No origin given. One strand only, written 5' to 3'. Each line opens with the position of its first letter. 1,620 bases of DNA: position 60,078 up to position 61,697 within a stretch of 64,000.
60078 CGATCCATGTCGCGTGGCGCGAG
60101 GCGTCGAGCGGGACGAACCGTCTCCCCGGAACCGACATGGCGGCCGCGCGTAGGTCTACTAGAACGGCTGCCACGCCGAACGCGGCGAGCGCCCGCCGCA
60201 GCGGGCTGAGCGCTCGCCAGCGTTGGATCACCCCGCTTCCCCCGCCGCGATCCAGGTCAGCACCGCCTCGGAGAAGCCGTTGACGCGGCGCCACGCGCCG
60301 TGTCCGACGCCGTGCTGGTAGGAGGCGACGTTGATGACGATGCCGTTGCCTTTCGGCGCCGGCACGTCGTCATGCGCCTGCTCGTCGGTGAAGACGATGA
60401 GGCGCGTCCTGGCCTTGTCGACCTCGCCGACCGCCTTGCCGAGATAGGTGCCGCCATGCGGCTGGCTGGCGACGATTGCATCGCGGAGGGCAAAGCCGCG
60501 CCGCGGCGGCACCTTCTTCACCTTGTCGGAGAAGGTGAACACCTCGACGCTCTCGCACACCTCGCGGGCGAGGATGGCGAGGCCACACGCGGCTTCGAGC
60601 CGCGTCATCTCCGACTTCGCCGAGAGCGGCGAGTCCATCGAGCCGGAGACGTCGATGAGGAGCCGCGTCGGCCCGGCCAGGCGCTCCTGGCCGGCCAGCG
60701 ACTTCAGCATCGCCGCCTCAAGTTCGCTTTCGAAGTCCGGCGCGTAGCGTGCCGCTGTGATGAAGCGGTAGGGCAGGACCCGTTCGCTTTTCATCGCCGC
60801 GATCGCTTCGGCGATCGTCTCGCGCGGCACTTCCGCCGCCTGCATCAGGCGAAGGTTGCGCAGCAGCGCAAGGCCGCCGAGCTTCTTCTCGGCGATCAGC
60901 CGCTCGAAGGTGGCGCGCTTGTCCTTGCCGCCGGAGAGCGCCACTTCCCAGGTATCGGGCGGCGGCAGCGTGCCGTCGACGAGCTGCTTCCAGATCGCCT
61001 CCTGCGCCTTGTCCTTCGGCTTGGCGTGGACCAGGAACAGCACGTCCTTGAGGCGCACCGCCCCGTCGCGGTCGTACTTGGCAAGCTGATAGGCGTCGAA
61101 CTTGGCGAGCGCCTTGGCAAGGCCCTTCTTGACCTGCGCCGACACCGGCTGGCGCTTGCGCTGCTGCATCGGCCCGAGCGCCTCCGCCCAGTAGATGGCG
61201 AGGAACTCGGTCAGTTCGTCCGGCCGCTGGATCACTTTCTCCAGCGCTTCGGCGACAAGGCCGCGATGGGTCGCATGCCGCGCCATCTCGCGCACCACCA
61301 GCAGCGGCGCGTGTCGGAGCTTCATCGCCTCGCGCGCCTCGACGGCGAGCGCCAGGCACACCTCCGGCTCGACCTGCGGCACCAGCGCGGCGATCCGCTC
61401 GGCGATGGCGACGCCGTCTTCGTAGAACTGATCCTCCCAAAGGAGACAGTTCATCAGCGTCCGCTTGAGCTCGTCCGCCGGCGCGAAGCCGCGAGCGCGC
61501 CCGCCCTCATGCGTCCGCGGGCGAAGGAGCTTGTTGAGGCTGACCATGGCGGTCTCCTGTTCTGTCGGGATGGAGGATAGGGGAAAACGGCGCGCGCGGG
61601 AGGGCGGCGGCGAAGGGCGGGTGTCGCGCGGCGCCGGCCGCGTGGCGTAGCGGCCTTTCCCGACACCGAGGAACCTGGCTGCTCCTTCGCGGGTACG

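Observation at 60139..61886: Ro60/Rsr-like TROVE+vWA protein whose flanking DNA should be searched for a Y-RNA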

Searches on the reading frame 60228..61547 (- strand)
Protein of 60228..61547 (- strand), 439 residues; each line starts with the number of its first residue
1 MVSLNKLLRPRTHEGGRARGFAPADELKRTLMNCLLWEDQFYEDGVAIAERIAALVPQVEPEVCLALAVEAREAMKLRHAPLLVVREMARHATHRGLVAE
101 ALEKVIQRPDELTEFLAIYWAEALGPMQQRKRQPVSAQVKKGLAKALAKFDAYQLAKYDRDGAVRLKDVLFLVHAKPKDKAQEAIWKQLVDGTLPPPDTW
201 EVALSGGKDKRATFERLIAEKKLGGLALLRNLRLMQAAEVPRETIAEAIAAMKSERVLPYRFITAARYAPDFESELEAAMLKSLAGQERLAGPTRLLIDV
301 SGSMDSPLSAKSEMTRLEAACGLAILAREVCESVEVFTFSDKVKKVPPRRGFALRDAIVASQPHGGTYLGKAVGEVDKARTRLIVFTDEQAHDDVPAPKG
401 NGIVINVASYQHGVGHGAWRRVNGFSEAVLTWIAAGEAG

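Call 4: search_protein_families(library=pfam, proteins=[window:60228-61544:-], max_evalue=0.1)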
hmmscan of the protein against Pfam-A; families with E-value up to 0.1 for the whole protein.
window:60228-61544:- (438 aa): 4 families
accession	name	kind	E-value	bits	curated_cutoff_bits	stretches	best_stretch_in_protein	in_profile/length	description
PF05731.17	TROVE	-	2e-17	63.9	23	2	38-174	39-172/442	TROVE domain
PF13519.12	VWA_2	-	5.5e-05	24.2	27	1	295-388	3-106/107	von Willebrand factor type A domain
PF25045.1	vWA_Ro60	-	0.0012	19.2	27.7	1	296-366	5-76/165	Ro60 vWA domain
PF05762.20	VWA_CoxE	-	0.096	12.5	26.4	0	295-377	61-141/222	VWA domain containing CoxE-like protein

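Call 5: search_protein_families(library=ncbifam, proteins=[window:60228-61544:-], max_evalue=0.1)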
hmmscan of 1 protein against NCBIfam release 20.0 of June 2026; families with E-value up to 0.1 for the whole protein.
window:60228-61544:- (438 aa): 2 families
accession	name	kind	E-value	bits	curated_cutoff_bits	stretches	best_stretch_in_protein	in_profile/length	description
NF041674.1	RNA-bind_Rsr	equivalog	4.3e-07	28.7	900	1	73-197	93-213/531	RNA-binding protein Rsr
TIGR03744.1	traC_PFL_4706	equivalog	0.082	10.7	520.6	0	25-72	813-860/892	conjugative transfer ATPase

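Call 8: find_homologous_proteins(query=window:60228-61544:-)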
Query window:60228-61544:- (438 aa): 8000 proteins with E <= 0.001 among 8000 candidates; the best 120 are listed.
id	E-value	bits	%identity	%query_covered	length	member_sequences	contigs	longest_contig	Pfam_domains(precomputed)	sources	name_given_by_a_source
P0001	5.7e-285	963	100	100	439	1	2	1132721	PF05731.18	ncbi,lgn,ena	ncbi:MAG: TROVE domain-containing protein [Bauldia sp.]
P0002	4.9e-246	835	87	100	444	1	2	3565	PF05731.18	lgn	-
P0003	7.1e-234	795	82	99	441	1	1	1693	PF05731.18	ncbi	-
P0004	1.0e-231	787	81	99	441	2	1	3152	PF05731.18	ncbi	-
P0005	8.9e-227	771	79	100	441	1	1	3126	PF05731.18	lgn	-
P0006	1.2e-226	771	80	100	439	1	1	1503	PF05731.18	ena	-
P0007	4.9e-226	769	79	99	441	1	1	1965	PF05731.18,PF25045.2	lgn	-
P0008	9.1e-226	768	79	99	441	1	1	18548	PF05731.18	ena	-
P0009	1.4e-225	767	79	100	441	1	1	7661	PF05731.18,PF25045.2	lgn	-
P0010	1.5e-225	767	79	99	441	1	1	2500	PF05731.18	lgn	-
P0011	1.5e-225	767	80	99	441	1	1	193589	PF05731.18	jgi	jgi:hypothetical protein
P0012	1.8e-225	767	80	100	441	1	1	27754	PF05731.18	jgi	jgi:60 kDa SS-A/Ro ribonucleoprotein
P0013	1.9e-225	767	79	100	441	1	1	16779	PF05731.18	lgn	-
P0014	2.1e-225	767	79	100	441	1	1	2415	PF05731.18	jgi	jgi:TROVE domain-containing protein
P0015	3.2e-225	766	79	100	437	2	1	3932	PF13519.13,PF05731.18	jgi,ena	-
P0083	4.2e-221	752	79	100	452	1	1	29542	PF05731.18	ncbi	-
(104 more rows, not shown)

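Call 10: find_related_loci(query=window:60228-61544:-, collection=genome_contigs, flank=4000)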
Query window:60228-61544:- (438 aa) in genome_contigs; peptide patterns used: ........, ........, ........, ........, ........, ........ (x = any residue, [..] = any of these).
599 stretches matched a pattern (row limit reached: there are more); 216 encode a relative of the query (tblastn E <= 1e-3); the best 80 are kept; 80 distinct loci.
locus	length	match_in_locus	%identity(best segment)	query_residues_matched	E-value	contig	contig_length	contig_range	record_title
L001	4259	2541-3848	78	1-436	0e+0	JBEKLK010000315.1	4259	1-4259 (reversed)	MAG: Rhizomicrobium sp. isolate SPRUCE 369 SPRUCE_369_315, whole genome shotgun sequence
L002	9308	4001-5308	78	1-436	0e+0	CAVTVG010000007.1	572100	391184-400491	MAG: uncultured Alphaproteobacteria bacterium isolate MFD09368.bin.1.178 genome assembly, contig: contig_13688, whole ge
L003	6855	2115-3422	78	1-436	0e+0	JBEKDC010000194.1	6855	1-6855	MAG: Rhizomicrobium sp. isolate SPRUCE 174 SPRUCE_174_194, whole genome shotgun sequence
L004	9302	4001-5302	78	3-436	0e+0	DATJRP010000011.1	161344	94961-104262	MAG TPA_asm: Rhizomicrobium sp. isolate SMAG_U14970 k141_2458782, whole genome shotgun sequence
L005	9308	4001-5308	78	1-436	0e+0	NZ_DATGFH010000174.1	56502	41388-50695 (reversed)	MAG: Bradyrhizobium sp. isolate SMAG_U9723 k141_680094, whole genome shotgun sequence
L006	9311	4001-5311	77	1-437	0e+0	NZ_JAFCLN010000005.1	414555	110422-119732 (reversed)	Bradyrhizobium lablabi strain SZCCT0009 NODE_5, whole genome shotgun sequence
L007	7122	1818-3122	78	2-436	0e+0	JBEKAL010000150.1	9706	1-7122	MAG: Roseiarcus sp. isolate SPRUCE 111 SPRUCE_111_150, whole genome shotgun sequence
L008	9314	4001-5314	76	1-438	0e+0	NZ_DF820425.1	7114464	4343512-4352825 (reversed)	Bradyrhizobium sp. DOA9, whole genome shotgun sequence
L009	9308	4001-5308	77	1-436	0e+0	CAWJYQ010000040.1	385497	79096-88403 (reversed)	MAG: uncultured Alphaproteobacteria bacterium isolate MFD00822.bin.1.4 genome assembly, contig: contig_79685, whole geno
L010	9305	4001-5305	78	2-436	0e+0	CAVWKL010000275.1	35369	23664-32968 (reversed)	MAG: uncultured Alphaproteobacteria bacterium isolate MFD02138.bin.2.26 genome assembly, contig: contig_78288, whole gen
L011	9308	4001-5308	77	1-436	0e+0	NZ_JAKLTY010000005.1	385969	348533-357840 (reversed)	Bradyrhizobium zhengyangense strain WYCCWR 13023 NMDC70033574_5, whole genome shotgun sequence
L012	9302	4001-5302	76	3-436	0e+0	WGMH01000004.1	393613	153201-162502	MAG: Alphaproteobacteria bacterium isolate RI_492 c_000000144587, whole genome shotgun sequence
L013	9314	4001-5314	76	1-438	0e+0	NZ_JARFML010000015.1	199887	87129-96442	Bradyrhizobium yuanmingense strain ALSPC2050 NODE_15_length_199887_cov_17.7991, whole genome shotgun sequence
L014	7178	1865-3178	76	1-438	0e+0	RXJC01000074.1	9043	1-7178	MAG: Bradyrhizobiaceae bacterium isolate AWTP1-5 sample_185_scaffold_1553, whole genome shotgun sequence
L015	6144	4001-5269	78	3-425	0e+0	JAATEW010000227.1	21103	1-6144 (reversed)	MAG: Hyphomicrobiales bacterium isolate bin_134 k141_8844639, whole genome shotgun sequence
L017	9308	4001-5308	76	1-436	0e+0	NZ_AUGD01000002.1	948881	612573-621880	Bradyrhizobium japonicum in8p8 K408DRAFT_scaffold00002.2_C, whole genome shotgun sequence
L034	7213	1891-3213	76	1-438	0e+0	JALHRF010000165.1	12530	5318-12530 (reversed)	MAG: Bauldia sp. isolate maxbin.096_sub c_000000018866, whole genome shotgun sequence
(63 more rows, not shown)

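Call 36: find_encoding_contigs(protein=window:60228-61547:-, flank=10000, max_places=4)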
Protein window:60228-61547:- (439 aa): 3 contigs read that carry it; 3 places shown.
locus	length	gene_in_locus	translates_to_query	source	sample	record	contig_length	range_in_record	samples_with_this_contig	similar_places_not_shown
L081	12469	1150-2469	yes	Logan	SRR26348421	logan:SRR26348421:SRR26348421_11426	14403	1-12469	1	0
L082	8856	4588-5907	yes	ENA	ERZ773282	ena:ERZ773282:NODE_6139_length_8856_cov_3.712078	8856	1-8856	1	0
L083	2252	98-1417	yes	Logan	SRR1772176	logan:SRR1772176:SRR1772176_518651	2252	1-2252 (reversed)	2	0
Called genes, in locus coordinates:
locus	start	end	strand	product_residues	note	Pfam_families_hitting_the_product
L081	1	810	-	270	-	?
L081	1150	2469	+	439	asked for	PF05731:TROVE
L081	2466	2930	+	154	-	-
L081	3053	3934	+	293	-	-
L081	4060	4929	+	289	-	-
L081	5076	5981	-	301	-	-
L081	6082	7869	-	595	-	PF25575:TPR_BSK1_C (faint), PF13371:TPR_9 (faint), PF13424:TPR_12 (faint), PF00515:TPR_1 (weak), PF13432:TPR_16 (weak), PF00515:TPR_1 (weak), PF13414:TPR_11 (weak), PF00656:Peptidase_C14, +6 more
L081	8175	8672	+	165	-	PF00775:Dioxygenase_C (faint)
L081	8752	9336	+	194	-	PF01794:Ferric_reduct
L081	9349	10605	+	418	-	-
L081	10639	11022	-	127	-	-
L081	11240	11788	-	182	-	-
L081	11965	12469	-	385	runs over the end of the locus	PF05426:Alginate_lyase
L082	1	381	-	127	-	?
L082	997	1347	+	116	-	PF00825:Ribonuclease_P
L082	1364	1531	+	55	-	PF01809:YidD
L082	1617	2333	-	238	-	-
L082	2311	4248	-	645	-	PF00999:Na_H_Exchanger, PF02254:TrkA_N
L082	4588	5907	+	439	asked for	PF05731:TROVE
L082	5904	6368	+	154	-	-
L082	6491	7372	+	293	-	-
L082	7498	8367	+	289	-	-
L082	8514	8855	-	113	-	?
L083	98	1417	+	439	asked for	PF05731:TROVE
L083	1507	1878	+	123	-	-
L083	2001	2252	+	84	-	?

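Call 41: search_protein_families(library=pfam, proteins=[L034:1040-1891:+, L017:5437-6777:+, L034:953-1843:-], max_evalue=0.01)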
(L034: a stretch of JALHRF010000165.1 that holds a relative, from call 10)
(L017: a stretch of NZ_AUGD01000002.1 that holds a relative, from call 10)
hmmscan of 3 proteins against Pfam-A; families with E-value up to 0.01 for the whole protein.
L034:1040-1891:+ (283 aa): 1 family
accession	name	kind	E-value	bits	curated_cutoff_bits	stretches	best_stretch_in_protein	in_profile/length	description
PF20116.4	DUF6506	-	0.009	16.9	27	0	160-187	58-86/96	Family of unknown function (DUF6506)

L017:5437-6777:+ (446 aa): 1 family
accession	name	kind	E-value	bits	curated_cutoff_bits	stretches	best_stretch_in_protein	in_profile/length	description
PF01139.22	RtcB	-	1.3e-66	226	27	1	86-434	1-424/426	tRNA-splicing ligase RtcB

L034:953-1843:- (296 aa): 3 families
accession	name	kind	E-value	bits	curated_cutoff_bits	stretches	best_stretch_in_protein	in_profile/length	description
PF00877.26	NLPC_P60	-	1.2e-13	51.4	23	1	188-270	2-87/105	NlpC/P60 family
PF18348.7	SH3_16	-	4.6e-13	49.2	25.8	1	52-101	1-49/49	Bacterial dipeptidyl-peptidase Sh3 domain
PF08239.17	SH3_3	-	0.003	18.1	27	1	50-97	3-49/54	Bacterial SH3 domain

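Call 44: find_encoding_contigs(protein=P0002, flank=5000, max_places=3)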
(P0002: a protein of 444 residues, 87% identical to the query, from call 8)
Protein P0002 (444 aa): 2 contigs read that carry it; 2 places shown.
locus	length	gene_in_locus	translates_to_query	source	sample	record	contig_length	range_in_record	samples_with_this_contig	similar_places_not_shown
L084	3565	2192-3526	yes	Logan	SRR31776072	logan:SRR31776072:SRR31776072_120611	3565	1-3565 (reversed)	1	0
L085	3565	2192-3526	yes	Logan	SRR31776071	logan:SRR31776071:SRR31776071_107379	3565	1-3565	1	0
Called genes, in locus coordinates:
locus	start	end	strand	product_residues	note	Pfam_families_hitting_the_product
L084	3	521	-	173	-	?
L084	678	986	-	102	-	PF01381:HTH_3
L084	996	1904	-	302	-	-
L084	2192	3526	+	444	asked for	PF05731:TROVE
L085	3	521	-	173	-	?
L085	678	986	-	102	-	PF01381:HTH_3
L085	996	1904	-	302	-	-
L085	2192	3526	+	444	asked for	PF05731:TROVE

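Call 45: find_encoding_contigs(protein=P0004, flank=5000, max_places=3)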
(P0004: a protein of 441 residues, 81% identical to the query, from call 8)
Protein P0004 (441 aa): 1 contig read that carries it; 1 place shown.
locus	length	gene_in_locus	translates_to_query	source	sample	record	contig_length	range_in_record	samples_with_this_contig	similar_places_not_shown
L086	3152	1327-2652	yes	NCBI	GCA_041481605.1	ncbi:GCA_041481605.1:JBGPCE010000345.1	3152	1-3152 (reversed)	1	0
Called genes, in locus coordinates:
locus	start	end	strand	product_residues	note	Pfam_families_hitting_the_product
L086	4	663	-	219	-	-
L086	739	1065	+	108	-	-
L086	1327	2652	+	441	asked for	PF05731:TROVE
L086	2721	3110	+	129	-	PF01139:RtcB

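Call 46: find_encoding_contigs(protein=P0005, flank=5000, max_places=3)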
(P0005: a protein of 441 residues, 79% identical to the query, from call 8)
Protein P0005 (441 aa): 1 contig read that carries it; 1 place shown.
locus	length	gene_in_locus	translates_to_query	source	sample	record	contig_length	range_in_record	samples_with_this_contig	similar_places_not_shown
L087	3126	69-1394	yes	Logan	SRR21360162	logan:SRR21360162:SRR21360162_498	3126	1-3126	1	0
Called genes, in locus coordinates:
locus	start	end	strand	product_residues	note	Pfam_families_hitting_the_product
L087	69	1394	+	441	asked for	PF05731:TROVE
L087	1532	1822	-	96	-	-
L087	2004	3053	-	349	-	PF04199:Cyclase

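Call 50: search_solved_structures(query=window:60228-61547:-, max_evalue=1, show_alignments=1)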
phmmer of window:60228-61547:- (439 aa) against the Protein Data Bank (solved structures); distinct sequences matched with E-value up to 1: 3.
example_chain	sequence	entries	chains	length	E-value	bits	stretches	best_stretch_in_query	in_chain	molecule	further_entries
9l5y_A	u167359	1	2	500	2.4e-25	92.7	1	11-435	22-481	TROVE domain-containing protein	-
9kop_A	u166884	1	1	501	2.4e-25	92.7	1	11-435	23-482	TROVE domain-containing protein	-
2nvo_A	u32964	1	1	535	0.0051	19.2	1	81-209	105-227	Ro sixty-related protein, RSR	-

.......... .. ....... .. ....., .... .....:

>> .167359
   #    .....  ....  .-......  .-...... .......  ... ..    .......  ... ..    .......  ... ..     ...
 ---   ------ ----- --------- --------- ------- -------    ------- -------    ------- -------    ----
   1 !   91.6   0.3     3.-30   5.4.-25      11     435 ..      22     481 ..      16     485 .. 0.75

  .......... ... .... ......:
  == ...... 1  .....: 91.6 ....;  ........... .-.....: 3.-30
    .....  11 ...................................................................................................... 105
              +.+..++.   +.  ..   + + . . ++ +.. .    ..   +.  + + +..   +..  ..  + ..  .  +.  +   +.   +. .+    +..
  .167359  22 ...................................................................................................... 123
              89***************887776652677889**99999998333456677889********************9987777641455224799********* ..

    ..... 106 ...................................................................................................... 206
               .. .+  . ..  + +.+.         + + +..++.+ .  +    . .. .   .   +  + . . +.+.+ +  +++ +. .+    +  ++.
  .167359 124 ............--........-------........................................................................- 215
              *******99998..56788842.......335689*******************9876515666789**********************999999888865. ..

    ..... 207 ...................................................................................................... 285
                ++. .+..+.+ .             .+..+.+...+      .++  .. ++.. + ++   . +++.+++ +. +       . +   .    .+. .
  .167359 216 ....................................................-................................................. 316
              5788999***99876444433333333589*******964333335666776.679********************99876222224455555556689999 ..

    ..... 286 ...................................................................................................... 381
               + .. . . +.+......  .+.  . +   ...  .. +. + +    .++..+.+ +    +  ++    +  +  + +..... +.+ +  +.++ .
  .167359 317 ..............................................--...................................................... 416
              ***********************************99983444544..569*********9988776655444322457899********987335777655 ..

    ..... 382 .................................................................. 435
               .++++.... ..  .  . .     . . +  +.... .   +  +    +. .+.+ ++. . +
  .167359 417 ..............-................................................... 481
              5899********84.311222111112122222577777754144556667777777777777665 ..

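Call 72: predict_structure(alignment_id=A4)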
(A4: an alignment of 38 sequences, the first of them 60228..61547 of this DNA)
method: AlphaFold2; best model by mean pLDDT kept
length: 439 residues; sequences in the alignment: 38
mean_pLDDT: 79.1   pTM: 0.53
mean pLDDT of the five models: 79.1, 79.0, 79.0, 68.5, 66.9
residues with pLDDT >= 90: 136; 70-90: 202; 50-70: 66; < 50: 35
segments of 3 or more residues with pLDDT < 50: 1-6, 123-131, 196-199, 201-206, 410-416
pLDDT, mean of each block of 10 residues (from residue 1): 44 59 89 68 66 94 96 87 93 93 93 85 46 74 89 70 73 73 72 53 55 83 78 86 93 82 90 94 82 92 81 82 89 92 92 94 83 89 85 83 76 52 65 69
secondary structure, 60 per line:
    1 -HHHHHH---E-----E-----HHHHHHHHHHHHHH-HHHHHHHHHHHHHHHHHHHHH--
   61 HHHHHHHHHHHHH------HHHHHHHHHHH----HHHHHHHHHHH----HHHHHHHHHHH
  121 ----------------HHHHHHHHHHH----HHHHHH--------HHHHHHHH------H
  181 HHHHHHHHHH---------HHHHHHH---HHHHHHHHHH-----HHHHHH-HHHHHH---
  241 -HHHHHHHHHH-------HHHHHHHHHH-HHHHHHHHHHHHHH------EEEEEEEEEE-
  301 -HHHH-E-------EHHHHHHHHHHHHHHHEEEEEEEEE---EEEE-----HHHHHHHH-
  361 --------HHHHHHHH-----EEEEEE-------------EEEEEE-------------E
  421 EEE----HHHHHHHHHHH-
elements in order: H2-7 H23-36 H38-58 H61-73 H80-90 H95-105 H110-120 H137-147 H152-157 H166-173 H180-190 H200-206 H210-219 H225-230 H232-237 H242-251 H259-268 H270-283 E290-299 H302-305 H316-330 E331-339 E343-346 H352-359 H369-376 E382-387 E401-406 E420-423 H428-438
